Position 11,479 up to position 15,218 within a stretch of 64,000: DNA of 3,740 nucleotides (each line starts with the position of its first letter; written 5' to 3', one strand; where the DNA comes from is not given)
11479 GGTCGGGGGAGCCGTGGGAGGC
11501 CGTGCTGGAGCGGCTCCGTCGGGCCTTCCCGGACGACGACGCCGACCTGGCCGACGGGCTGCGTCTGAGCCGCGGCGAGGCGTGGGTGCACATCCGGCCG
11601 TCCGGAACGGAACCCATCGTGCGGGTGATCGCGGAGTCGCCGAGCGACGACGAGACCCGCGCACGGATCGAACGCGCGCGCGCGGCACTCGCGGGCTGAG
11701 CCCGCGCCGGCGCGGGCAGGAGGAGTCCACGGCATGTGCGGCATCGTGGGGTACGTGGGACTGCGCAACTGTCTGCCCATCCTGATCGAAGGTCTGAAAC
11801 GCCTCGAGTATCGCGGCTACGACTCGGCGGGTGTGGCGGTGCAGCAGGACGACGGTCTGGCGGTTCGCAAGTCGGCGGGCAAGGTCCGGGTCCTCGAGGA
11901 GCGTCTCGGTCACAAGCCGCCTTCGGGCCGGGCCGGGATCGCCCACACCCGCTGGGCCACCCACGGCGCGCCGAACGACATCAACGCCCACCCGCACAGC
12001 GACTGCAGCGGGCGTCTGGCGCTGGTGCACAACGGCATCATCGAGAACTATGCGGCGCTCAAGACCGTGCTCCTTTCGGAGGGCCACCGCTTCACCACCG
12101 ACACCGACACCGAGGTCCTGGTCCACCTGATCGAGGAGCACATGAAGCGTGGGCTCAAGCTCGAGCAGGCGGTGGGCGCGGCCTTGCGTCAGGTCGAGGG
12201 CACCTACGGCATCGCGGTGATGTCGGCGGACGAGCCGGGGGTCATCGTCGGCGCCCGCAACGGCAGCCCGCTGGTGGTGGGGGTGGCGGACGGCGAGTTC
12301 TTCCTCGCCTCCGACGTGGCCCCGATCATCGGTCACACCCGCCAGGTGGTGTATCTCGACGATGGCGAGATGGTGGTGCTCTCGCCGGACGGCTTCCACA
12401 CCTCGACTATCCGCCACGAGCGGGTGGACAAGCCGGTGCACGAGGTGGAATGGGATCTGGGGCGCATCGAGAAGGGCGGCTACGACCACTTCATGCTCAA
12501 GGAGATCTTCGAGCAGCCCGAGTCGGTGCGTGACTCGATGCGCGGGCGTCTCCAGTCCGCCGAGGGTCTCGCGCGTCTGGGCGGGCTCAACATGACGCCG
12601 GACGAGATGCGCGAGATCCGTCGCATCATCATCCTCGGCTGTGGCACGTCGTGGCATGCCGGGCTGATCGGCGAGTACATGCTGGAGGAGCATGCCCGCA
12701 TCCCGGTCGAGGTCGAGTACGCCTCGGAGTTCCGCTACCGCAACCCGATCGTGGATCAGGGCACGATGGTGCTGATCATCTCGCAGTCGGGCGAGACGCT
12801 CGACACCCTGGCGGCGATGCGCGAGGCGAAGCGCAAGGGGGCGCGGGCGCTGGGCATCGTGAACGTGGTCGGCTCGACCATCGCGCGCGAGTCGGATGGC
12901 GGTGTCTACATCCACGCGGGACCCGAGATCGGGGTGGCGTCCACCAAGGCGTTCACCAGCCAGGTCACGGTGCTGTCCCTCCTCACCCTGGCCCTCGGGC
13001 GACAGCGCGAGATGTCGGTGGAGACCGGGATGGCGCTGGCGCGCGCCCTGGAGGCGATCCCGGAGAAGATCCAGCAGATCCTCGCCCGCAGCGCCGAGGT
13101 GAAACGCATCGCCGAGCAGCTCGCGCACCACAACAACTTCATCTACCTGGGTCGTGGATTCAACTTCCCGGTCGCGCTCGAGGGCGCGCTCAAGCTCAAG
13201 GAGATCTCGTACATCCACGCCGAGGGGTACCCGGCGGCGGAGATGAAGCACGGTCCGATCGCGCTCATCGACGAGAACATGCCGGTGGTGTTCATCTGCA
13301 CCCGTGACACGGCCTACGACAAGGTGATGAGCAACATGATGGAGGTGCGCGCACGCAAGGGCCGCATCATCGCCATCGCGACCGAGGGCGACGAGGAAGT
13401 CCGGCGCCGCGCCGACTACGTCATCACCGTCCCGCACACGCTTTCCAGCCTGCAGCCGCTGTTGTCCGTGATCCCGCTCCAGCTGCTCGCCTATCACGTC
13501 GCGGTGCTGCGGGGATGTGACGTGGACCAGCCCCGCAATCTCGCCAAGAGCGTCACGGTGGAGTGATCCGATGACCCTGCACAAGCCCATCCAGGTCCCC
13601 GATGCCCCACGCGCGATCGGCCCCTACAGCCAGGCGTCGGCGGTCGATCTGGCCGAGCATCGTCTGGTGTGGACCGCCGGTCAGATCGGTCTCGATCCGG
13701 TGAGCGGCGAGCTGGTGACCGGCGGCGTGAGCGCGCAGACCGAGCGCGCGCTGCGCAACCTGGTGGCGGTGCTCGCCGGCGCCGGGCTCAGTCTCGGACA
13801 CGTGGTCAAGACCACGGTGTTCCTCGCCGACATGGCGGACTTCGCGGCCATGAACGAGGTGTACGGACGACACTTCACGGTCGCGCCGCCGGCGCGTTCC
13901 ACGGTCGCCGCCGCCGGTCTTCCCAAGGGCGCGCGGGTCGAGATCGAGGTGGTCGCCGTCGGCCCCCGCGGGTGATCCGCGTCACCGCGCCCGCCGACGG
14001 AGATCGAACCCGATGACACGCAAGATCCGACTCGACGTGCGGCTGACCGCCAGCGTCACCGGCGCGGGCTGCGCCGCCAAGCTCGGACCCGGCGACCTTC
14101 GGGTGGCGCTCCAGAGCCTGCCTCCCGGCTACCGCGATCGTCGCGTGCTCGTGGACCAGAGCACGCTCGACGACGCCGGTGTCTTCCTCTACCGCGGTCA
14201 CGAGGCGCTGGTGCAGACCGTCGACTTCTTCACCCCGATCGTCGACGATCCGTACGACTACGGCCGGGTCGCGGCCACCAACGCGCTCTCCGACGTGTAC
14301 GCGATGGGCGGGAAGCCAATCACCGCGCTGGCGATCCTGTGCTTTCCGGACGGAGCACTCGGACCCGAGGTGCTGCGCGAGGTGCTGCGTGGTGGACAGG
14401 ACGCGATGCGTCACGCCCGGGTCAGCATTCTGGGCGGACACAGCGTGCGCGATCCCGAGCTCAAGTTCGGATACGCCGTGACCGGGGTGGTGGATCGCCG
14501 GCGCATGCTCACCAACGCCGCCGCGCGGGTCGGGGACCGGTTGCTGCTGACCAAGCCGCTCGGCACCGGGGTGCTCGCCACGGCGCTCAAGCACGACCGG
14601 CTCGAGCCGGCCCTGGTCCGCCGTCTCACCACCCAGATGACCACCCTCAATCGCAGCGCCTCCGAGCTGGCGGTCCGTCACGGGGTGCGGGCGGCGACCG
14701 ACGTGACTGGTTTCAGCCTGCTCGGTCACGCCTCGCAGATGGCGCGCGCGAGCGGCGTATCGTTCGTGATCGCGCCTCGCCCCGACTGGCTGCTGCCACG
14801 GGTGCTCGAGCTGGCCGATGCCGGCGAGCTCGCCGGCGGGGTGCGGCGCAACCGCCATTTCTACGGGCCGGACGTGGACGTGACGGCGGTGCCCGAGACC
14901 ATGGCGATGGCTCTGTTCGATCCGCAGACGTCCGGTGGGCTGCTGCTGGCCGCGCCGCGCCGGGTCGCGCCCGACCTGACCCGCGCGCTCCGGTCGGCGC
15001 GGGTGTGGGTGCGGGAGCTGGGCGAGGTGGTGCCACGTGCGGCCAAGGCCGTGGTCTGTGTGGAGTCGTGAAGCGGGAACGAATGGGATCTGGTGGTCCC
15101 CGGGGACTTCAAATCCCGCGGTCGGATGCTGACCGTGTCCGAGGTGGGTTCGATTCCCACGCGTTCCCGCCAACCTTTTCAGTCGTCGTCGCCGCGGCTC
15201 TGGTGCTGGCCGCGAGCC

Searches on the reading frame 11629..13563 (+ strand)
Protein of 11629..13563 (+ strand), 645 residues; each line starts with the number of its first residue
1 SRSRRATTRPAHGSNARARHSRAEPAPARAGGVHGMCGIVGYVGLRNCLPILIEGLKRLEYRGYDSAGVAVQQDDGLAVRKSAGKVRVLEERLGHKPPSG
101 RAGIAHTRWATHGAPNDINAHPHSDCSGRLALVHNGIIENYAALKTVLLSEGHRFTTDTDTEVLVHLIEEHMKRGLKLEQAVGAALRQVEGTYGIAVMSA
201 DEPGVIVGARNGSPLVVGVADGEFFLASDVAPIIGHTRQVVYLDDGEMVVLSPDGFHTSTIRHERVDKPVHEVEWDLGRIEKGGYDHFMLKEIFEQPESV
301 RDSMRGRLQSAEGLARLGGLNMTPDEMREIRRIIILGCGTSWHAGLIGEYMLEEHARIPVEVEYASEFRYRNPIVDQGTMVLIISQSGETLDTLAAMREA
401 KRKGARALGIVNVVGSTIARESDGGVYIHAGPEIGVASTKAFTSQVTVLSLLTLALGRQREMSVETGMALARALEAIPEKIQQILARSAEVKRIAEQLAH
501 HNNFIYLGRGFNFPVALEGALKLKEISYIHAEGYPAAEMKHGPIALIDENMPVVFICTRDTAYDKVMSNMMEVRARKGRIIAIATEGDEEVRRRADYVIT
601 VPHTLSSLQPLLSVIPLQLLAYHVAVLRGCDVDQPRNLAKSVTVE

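Call 10: search_protein_families(library=pfam, proteins=[window:11629-13563:+], max_evalue=0.00001)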
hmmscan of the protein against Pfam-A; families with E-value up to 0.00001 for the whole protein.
window:11629-13563:+ (645 aa): 3 families
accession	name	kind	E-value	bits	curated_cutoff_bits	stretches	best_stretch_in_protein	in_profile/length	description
PF01380.27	SIS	-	4.8e-64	214.5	25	2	327-454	2-130/131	SIS domain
PF13522.11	GATase_6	-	6.1e-20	72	27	1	99-229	9-130/130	Glutamine amidotransferase domain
PF13537.11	GATase_7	-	4.4e-14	53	25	1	120-231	13-119/123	Glutamine amidotransferase domain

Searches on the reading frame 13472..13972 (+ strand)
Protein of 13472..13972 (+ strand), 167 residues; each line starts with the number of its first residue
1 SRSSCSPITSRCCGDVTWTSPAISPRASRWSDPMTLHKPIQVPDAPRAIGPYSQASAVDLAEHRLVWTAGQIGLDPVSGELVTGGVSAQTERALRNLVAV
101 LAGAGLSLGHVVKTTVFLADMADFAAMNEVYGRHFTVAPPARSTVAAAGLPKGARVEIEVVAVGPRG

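Call 10: search_protein_families(library=pfam, proteins=[window:13472-13972:+], max_evalue=0.00001)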
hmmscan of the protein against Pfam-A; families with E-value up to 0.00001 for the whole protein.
window:13472-13972:+ (167 aa): 1 family
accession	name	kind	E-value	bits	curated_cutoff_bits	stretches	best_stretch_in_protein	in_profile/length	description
PF01042.26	Ribonuc_L-PSP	-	1.6e-36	125.4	27.3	1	44-163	3-120/121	Endoribonuclease L-PSP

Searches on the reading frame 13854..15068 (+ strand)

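Call 11: search_protein_families(library=pfam, proteins=[window:13854-15068:+], max_evalue=0.00001)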
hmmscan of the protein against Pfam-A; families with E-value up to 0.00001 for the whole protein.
window:13854-15068:+ (405 aa): 2 families
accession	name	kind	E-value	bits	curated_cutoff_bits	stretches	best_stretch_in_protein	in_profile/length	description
PF00586.29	AIRS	-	2.2e-25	89.7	24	1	106-213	2-112/112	AIR synthase related protein, N-terminal domain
PF02769.27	AIRS_C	-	4.8e-15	56.5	23.1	1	225-400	1-153/156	AIR synthase related protein, C-terminal domain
